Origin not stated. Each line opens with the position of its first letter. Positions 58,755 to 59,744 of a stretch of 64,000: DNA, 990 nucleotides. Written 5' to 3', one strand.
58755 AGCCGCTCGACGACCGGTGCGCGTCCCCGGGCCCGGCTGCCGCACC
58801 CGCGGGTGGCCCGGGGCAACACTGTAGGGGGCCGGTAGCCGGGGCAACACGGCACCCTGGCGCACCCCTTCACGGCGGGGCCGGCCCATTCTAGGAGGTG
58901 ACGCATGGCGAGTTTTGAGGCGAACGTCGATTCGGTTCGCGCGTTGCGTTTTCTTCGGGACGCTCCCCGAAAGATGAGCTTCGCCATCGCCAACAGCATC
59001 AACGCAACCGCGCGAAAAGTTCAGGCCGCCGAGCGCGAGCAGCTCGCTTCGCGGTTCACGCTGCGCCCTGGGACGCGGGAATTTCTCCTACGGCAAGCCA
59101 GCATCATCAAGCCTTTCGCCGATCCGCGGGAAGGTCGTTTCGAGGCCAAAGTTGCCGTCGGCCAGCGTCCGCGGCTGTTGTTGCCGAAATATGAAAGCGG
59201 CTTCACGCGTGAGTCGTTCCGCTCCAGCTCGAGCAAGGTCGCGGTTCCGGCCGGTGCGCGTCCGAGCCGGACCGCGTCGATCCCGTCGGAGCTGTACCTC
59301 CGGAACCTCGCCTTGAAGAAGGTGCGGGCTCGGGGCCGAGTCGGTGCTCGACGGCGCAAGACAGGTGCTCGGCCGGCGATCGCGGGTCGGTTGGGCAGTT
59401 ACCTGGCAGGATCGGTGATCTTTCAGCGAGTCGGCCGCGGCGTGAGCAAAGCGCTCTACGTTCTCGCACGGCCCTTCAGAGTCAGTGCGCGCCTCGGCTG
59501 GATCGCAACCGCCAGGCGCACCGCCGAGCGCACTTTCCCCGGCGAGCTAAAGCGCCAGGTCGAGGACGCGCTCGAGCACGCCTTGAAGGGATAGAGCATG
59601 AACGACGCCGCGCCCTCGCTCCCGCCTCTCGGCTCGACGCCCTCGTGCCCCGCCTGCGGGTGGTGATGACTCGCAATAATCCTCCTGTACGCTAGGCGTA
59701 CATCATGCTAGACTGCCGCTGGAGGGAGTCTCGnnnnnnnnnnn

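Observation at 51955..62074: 10.1-kb integrative element in tRNA-Leu(GAG) with replication, partition-like and TA modules but no recognisable virion genes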

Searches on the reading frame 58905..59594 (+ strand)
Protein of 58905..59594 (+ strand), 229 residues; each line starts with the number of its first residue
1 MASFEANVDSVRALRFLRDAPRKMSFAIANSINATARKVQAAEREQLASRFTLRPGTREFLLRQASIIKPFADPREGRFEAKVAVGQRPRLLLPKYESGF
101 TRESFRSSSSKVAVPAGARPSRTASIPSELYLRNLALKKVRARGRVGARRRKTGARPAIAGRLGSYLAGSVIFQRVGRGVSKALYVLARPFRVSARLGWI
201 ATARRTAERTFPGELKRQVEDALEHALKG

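Call 13: search_protein_families(library=pfam, max_evalue=0.05, proteins=[window:58905-59594:+])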
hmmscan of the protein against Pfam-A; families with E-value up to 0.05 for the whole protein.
window:58905-59594:+ (229 aa): 0 families

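Call 15: search_protein_families(library=phrogs, max_evalue=0.01, proteins=[window:58905-59594:+])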
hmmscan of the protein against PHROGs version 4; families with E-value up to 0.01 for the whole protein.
window:58905-59594:+ (229 aa): 1 family
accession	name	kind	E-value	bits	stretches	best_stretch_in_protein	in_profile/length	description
phrog_1924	-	tail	2.4e-11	45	1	5-226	5-236/237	minor tail protein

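Call 22: find_encoding_contigs(protein=window:58905-59594:+, flank=10000, max_places=6)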
Protein window:58905-59594:+ (229 aa): 2 contigs read that carry it; 2 places shown.
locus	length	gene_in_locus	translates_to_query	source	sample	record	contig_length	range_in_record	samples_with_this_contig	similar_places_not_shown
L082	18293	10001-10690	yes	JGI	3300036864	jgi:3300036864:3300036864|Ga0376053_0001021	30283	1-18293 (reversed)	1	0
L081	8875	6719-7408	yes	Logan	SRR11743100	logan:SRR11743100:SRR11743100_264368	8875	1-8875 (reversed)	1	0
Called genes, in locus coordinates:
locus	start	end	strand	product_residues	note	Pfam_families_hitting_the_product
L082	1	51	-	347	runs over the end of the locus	PF23381:Beta-prop_IFT122_1st (weak), PF26549:Tricorn_N, PF26549:Tricorn_N, PF26550:Tricorn_2nd, PF26549:Tricorn_N, PF07676:PD40, PF26549:Tricorn_N, PF07676:PD40, +7 more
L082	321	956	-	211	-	PF13103:TonB_2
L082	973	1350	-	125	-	PF02472:ExbD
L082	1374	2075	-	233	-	PF01618:MotA_ExbB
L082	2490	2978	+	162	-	PF08534:Redoxin, PF00578:AhpC-TSA, PF00255:GSHPx (weak), PF00085:Thioredoxin, PF13098:Thioredoxin_2, PF13905:Thioredoxin_8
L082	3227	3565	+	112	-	-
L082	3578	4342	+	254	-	-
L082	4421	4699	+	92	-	-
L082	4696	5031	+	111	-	-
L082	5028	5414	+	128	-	PF02195:ParB_N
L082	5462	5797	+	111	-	-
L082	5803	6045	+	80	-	-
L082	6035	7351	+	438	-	PF13481:AAA_25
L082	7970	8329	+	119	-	-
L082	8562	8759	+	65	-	-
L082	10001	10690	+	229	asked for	-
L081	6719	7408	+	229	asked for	-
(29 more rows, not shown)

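Call 27: search_dna_similar(query=window:58905-59594:+, collection=phages, mode=protein, max_evalue=0.01, max_rows=25)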
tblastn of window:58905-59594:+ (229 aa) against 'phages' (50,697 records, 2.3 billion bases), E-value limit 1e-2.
No match.

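Call 29: find_homologous_proteins(query=window:58905-59594:+, max_evalue=0.001)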
Query window:58905-59594:+ (229 aa): 2 proteins with E <= 0.001 among 4766 candidates.
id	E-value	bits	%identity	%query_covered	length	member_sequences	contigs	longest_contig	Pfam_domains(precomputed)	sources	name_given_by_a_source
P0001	3.9e-136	469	100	100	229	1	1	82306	-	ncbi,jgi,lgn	ncbi:MAG TPA: hypothetical protein VGK93_08255 [Candidatus Eisenbacteria bacterium]|jgi:hypothetical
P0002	4.6e-20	90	36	96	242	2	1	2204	-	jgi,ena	-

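Call 34: search_protein_representatives(protein=window:58905-59594:+)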
Query: 229 residues. Proteins with E-value up to 0.001 (for the whole library): 351; up to 1e-10: 172; up to 1e-30: 20. The best 150 are listed.
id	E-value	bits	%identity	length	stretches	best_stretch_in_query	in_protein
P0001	1.2e-136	469.4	100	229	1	1-229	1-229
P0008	6.1e-46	173.3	47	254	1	5-224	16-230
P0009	6.9e-46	173.1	44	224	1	6-228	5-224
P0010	2.3e-40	155.1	47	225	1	6-223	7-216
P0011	5.3e-39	150.7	45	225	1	1-227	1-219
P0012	5.6e-39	150.6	47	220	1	6-223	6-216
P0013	1.0e-38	149.8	45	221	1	8-222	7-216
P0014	4.9e-38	147.5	41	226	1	6-225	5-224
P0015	5.7e-38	147.3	46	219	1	3-226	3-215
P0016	8.5e-38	146.7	49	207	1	7-224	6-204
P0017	1.5e-35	139.4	40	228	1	5-226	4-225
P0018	3.0e-35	138.4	40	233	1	6-223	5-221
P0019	7.8e-35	137.1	47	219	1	7-224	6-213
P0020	2.1e-33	132.4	43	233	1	1-226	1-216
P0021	3.3e-33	131.7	41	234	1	2-225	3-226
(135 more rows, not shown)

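Call 36: search_protein_families(library=phrogs, alignment_id=A1, max_evalue=0.001)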
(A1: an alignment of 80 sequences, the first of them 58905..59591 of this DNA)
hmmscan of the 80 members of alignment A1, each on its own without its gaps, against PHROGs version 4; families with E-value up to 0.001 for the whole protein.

A. member 1, window:58905-59591:+ (229 aa): 1 family
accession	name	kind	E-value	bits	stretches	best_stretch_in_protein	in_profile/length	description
phrog_1924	-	tail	2.4e-11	45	1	5-226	5-236/237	minor tail protein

B. families by the number of members that match (of 80 scanned): 4 families
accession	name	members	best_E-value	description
phrog_1924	-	80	3e-19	minor tail protein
phrog_27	-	10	1.7e-07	tail completion or Neck1 protein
phrog_4688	-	6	6e-06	minor tail protein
phrog_6367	-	4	2.3e-05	-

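Call 37: search_protein_families(library=pfam, alignment_id=A1, max_evalue=0.01)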
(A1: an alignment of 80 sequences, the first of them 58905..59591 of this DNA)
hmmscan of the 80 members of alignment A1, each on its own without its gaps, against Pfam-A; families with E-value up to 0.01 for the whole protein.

A. member 1, window:58905-59591:+ (229 aa): 0 families

B. families by the number of members that match (of 80 scanned): 3 families
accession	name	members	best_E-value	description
PF20039.4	DUF6441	6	1.8e-06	Family of unknown function (DUF6441)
PF06763.17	Minor_tail_Z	1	0.0015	Prophage minor tail protein Z (GPZ)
PF15025.12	C5orf34-like_N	1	0.0078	C5orf34-like, N-terminal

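Call 38: search_solved_structures(query=A1, max_evalue=1)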
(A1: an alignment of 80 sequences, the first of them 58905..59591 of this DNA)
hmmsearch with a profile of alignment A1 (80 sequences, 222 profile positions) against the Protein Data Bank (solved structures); distinct sequences matched with E-value up to 1: 0.

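Call 41: find_related_loci(query=A2, collection=viral_contigs, flank=10000)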
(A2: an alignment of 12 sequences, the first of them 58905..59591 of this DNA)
Query A2 (229 aa) in viral_contigs; peptide patterns used: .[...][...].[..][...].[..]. (x = any residue, [..] = any of these).
64 stretches matched a pattern; 17 encode a relative of the query (tblastn E <= 1e-3); 17 distinct loci.
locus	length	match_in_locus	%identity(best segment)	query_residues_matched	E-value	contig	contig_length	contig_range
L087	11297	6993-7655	41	7-226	3e-40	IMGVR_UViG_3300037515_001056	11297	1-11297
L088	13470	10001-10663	40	7-226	2e-39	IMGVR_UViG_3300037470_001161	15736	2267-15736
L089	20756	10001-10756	37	1-229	1e-38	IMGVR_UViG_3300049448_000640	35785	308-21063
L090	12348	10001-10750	37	1-227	4e-38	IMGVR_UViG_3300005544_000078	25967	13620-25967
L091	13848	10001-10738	37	7-229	3e-37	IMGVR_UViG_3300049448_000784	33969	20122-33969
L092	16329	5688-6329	38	4-226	5e-36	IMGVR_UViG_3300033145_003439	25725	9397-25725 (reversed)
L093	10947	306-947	36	4-226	1e-35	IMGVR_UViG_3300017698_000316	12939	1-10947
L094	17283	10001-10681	37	4-223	2e-31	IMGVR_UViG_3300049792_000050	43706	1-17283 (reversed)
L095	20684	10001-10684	35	4-227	7e-30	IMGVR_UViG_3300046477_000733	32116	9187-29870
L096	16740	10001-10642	33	3-225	9e-30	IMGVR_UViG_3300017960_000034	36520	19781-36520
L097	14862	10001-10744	33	3-227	2e-29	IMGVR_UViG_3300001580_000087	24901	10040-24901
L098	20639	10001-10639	31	1-227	8e-26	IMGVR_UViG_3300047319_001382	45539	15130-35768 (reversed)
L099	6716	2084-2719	34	4-222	5e-22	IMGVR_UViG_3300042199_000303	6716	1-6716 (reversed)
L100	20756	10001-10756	33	1-229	8e-34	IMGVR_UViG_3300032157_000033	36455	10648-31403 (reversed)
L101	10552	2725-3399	31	22-226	9e-22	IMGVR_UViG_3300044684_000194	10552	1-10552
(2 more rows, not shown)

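Call 44: search_protein_families(library=phrogs, max_evalue=0.001, proteins=[L089:198-1412:+, L089:1424-2644:+, L089:2700-3452:+, L089:4559-6220:+, L089:6220-7002:+, L089:6999-10001:+, L089:10765-11349:+, L089:11307-11642:+, L089:13224-14057:+, L089:15739-17196:+])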
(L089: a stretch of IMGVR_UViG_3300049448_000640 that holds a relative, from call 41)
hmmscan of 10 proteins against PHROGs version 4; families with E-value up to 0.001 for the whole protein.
L089:198-1412:+ (404 aa): 0 families

L089:1424-2644:+ (406 aa): 1 family
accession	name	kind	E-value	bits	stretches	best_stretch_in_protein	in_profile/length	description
phrog_290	-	tail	2.3e-19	71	1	5-257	14-269/411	minor tail protein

L089:2700-3452:+ (250 aa): 0 families

L089:4559-6220:+ (553 aa): 6 families
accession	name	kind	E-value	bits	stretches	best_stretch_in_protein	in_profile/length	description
phrog_13338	-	unknown function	7.1e-09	35.5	1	17-171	17-180/903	-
phrog_1204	-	tail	2.2e-06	26.8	1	132-453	449-674/1483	tail protein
phrog_1272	-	tail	5.5e-06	25.4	0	51-194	389-524/1606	tail length tape measure protein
phrog_991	-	tail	1.4e-05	23.8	0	3-101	212-336/1966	tail length tape measure protein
phrog_8462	-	tail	4.9e-05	23.2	1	131-225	152-244/672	tail length tape measure protein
phrog_13674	-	tail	0.00028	20.6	1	15-198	39-192/764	tail length tape measure protein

L089:6220-7002:+ (260 aa): 0 families

L089:6999-10001:+ (1000 aa): 0 families

L089:10765-11349:+ (194 aa): 2 families
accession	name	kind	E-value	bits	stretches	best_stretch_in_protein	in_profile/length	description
phrog_315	-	lysis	2.6e-17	63.6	1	34-188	351-486/677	endolysin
phrog_12853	-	unknown function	0.0005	21.5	1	32-136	17-129/131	-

L089:11307-11642:+ (111 aa): 0 families

L089:13224-14057:+ (277 aa): 6 families
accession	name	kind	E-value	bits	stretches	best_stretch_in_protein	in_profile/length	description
phrog_1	-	integration and excision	3e-47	163.2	1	10-271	165-448/611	integrase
phrog_216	-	integration and excision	3.3e-26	93.1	1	79-271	17-237/301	integrase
phrog_7269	-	integration and excision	7.6e-09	36.4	1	219-266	30-77/89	integrase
phrog_35951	-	unknown function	5.8e-07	30.9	1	206-271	10-75/97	-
phrog_7685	-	integration and excision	1.7e-05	25.5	1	216-270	180-235/240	integrase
phrog_23271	-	unknown function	0.00045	21.1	0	219-261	11-53/67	-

L089:15739-17196:+ (485 aa): 22 families
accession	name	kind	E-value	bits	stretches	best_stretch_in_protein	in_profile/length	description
phrog_6218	-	DNA, RNA and nucleotide metabolism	2.5e-32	113.7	1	21-152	18-151/506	ParB-like partition protein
phrog_4715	-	DNA, RNA and nucleotide metabolism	4.6e-31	108.9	1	2-239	140-380/630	ParB-like partition protein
phrog_3264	-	DNA, RNA and nucleotide metabolism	8e-28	99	1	4-151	44-193/337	ParB-like partition protein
phrog_1033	-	DNA, RNA and nucleotide metabolism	1e-20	75.9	1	6-175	30-208/334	ParB-like partition protein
phrog_18726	-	unknown function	2.7e-18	67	1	72-175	104-206/572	-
phrog_620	-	DNA, RNA and nucleotide metabolism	1.1e-13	52.8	1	4-97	4-96/217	ParB-like partition protein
phrog_7783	-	unknown function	5.9e-11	42.7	1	14-174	10-176/634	-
phrog_498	-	other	6.7e-10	39.1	1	4-103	30-130/633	DNA methyltransferase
phrog_8071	-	DNA, RNA and nucleotide metabolism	1.6e-09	38.5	1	11-126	9-122/389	ParB-like partition protein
phrog_15396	-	DNA, RNA and nucleotide metabolism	4.3e-09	37.6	1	20-102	16-96/258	ParB-like partition nuclease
phrog_4272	-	unknown function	3.4e-08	33.4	1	46-153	447-560/764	-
phrog_723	-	DNA, RNA and nucleotide metabolism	3.9e-08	34.4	1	10-98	14-104/223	ParB-like partition protein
phrog_3951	-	unknown function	2.6e-07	31.4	1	4-90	13-103/301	-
phrog_5475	-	unknown function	4.2e-07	30.1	1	20-113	15-101/458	-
phrog_12047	-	DNA, RNA and nucleotide metabolism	1.8e-06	28.7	1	12-102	3-90/301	ParB-like partition nuclease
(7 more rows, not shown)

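Call 52: predict_structure(alignment_id=A1)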
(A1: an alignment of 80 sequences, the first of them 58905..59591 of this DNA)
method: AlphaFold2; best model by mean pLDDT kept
length: 229 residues; sequences in the alignment: 80
mean_pLDDT: 93.9   pTM: 0.86
mean pLDDT of the five models: 93.9, 93.4, 92.6, 92.4, 92.1
residues with pLDDT >= 90: 194; 70-90: 28; 50-70: 7; < 50: 0
segments of 3 or more residues with pLDDT < 50: none
pLDDT, mean of each block of 10 residues (from residue 1): 84 87 95 98 98 96 98 98 96 97 95 97 96 96 68 84 97 97 98 98 97 96 93
secondary structure, 60 per line:
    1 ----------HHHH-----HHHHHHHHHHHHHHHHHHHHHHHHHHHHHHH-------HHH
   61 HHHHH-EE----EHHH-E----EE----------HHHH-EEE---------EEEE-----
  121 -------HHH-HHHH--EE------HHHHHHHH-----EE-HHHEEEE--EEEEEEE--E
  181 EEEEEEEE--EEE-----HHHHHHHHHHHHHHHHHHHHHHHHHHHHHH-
elements in order: H11-14 H20-50 H58-65 H95-98 E100-102 E112-115 H132-135 H146-153 E165-168 E171-177 E180-188 E191-193 H199-228

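Call 54: fold_search(model_id=the predicted structure, library=pdb)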
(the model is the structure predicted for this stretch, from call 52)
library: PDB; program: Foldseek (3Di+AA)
matches with E <= 10: 105; with E <= 0.001: 0
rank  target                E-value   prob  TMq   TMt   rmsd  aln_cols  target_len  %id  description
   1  7sn9_A                5.6e-01  0.04  0.15  0.10  17.2       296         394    9  Cryo-EM structure of the Sinorhizobium meliloti flagellar filament (released 2022-03-16)
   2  2wmm_A                1.9e+00  0.08  0.09  0.13  12.3        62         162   11  Crystal structure of the hinge domain of MukB (released 2010-01-12)
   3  8rn1_A                2.8e+00  0.02  0.16  0.08  19.9       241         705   11  Influenza B polymerase, monomeric encapsidase with 5' cRNA hook bound (released 2024-09-11)
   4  6lys_C                3.2e+00  0.01  0.08  0.09  22.8       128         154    7  Structure of the BAM complex (released 2021-01-13)
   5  9z9c_A                3.4e+00  0.03  0.08  0.06   7.2        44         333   18  Crystal structure of a glyceraldehyde-3-phosphate dehydrogenase from Neisseria gonorrhoeae in complex with NAD (P1 for (released 2025-11-26)
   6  6uke_X                3.4e+00  0.02  0.08  0.07  13.0        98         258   10  HhaI endonuclease in Complex with Iodine-Labelled DNA (released 2019-12-18)
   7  8sj3_A                3.4e+00  0.02  0.07  0.06  18.5        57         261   16  Beta-lactamase CTX-M-14 E166Y/N170G (released 2024-02-21)
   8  6qct_A                3.6e+00  0.01  0.12  0.06  20.0       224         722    8  Influenza B polymerase elongation complex (released 2019-06-05)
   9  5ld5_A                3.8e+00  0.04  0.08  0.06   7.4        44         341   16  Crystal structure of a bacterial dehydrogenase at 2.19 Angstroms resolution (released 2017-07-12)
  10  2xr8_A                3.8e+00  0.02  0.11  0.07  24.6        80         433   12  Crystal structure of biphenyl dioxygenase from Burkholderia xenovorans LB400 (released 2010-11-24)
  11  8xjc_B                4.0e+00  0.02  0.10  0.08  17.4        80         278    2  a novel haemophore of of Riemerella anatipestifer (released 2025-06-25)
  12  3eqq_A                4.0e+00  0.01  0.11  0.07  24.9       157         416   13  Apo Toluene 2,3-Dioxygenase (released 2009-03-17)
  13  2laf_MODEL_1_A        4.2e+00  0.02  0.09  0.15  20.9        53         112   11  NMR solution structure of the N-terminal domain of the E. coli lipoprotein BamC (released 2011-06-01)
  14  4pm7                  4.5e+00  0.02  0.07  0.06  18.5        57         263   18  Crystal structure of CTX-M-14 S70G:S237A in complex with cefotaxime at 1.29 Angstroms resolution (released 2014-12-31)
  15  7p5d_A                4.5e+00  0.02  0.08  0.06  13.1        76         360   17  Variant Surface Glycoprotein 3 (VSG3, MiTat1.3, VSG224) mutant (serine 317 and 319 to alanine) (released 2022-07-27)
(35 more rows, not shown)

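Call 56: fold_search(model_id=the predicted structure, library=viral)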
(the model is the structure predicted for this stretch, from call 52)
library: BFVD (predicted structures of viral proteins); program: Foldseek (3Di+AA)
matches with E <= 10: 197; with E <= 0.001: 3
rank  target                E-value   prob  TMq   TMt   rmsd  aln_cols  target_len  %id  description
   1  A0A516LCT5            6.5e-09  1.00  0.61  0.67  11.4       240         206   16  (no name in the UniProt tables at hand)
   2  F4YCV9                1.6e-06  1.00  0.61  0.63   8.0       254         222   18  (no name in the UniProt tables at hand)
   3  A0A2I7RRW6            1.8e-06  1.00  0.63  0.58  14.6       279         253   15  (no name in the UniProt tables at hand)
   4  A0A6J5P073            2.0e-03  1.00  0.46  0.56   8.0       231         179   15  Uncharacterized protein [uncultured Caudovirales phage]
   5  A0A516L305            3.7e-03  1.00  0.41  0.51  10.1       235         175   13  (no name in the UniProt tables at hand)
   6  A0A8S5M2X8            4.1e-03  1.00  0.41  0.39   7.7       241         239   13  Tail component [Siphoviridae sp. ctqpo8]
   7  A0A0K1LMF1            4.4e-03  1.00  0.38  0.51  12.1       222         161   11  (no name in the UniProt tables at hand)
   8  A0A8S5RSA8            6.6e-03  0.97  0.33  0.49  11.6       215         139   13  Uncharacterized protein [Siphoviridae sp. ctZF426]
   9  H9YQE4                9.8e-03  1.00  0.38  0.55   7.0       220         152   11  (no name in the UniProt tables at hand)
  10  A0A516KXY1            1.1e-02  0.98  0.40  0.43  14.4       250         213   11  (no name in the UniProt tables at hand)
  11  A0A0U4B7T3            1.7e-02  0.92  0.35  0.46   8.8       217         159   11  Uncharacterized protein [Arthrobacter phage Wilde]
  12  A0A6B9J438            4.1e-02  0.87  0.38  0.49  10.4       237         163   11  (no name in the UniProt tables at hand)
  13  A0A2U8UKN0            4.4e-02  0.75  0.29  0.28   9.7       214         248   16  Tail assembly chaperone [Gordonia phage Sour]
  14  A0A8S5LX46            9.3e-02  0.75  0.37  0.46  12.2       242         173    9  Putative tail component [Siphoviridae sp. ctRiO19]
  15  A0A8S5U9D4            1.2e-01  0.94  0.44  0.58   8.1       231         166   12  Uncharacterized protein [Siphoviridae sp. ct7aK2]
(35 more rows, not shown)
